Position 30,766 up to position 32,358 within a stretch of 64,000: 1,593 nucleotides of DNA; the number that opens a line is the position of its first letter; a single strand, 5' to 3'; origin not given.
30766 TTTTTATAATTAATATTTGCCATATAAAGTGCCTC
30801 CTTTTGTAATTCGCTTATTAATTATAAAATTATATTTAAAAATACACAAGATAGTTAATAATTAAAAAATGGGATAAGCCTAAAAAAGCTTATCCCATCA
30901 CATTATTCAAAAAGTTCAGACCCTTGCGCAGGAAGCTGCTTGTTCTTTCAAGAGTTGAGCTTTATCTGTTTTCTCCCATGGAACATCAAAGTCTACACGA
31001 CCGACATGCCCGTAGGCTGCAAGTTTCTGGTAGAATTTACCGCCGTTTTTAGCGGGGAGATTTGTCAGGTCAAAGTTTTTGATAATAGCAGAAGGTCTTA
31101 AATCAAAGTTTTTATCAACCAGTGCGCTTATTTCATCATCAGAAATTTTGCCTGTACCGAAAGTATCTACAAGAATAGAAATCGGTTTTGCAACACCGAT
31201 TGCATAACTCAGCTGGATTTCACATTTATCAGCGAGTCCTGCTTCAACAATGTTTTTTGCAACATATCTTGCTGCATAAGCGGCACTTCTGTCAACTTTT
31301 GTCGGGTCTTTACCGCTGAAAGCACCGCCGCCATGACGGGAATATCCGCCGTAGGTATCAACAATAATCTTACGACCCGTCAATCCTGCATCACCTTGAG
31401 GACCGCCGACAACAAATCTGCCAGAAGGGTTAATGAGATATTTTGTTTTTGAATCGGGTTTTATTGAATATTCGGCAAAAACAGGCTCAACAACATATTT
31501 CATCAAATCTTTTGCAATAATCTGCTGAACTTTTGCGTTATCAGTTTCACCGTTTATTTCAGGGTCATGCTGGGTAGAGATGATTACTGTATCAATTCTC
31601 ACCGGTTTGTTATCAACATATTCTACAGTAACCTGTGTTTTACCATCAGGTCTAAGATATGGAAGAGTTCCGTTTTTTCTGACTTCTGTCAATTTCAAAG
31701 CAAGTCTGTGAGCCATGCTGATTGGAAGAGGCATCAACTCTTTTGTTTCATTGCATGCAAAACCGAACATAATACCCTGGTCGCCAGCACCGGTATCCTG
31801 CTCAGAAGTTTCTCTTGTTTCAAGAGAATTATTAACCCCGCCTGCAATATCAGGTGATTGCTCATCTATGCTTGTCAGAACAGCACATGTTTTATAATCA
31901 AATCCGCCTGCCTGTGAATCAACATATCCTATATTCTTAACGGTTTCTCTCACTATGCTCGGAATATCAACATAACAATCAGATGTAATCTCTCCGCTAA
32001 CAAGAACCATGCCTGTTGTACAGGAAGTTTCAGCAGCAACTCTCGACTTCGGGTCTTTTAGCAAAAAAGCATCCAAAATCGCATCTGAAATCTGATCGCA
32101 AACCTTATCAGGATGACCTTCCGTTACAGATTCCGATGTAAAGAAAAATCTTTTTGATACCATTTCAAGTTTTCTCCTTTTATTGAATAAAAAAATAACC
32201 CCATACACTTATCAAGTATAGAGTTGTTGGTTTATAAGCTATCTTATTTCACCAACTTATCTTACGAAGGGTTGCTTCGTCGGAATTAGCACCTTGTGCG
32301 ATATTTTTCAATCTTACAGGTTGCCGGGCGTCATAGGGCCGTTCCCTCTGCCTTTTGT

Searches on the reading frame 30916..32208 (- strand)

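Call 13: search_protein_families(library=pfam, proteins=[window:30916-32208:-], max_evalue=0.001)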
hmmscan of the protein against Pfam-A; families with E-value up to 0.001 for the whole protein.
window:30916-32208:- (430 aa): 3 families
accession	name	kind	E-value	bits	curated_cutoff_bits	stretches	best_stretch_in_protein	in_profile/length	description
PF02773.21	S-AdoMet_synt_C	-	2.7e-67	225.4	25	1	267-413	1-138/138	S-adenosylmethionine synthetase, C-terminal domain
PF02772.21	S-AdoMet_synt_M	-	2e-48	163.9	29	1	139-265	2-120/120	S-adenosylmethionine synthetase, central domain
PF00438.25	S-AdoMet_synt_N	-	1.8e-43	147.6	33.1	1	21-119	2-99/99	S-adenosylmethionine synthetase, N-terminal domain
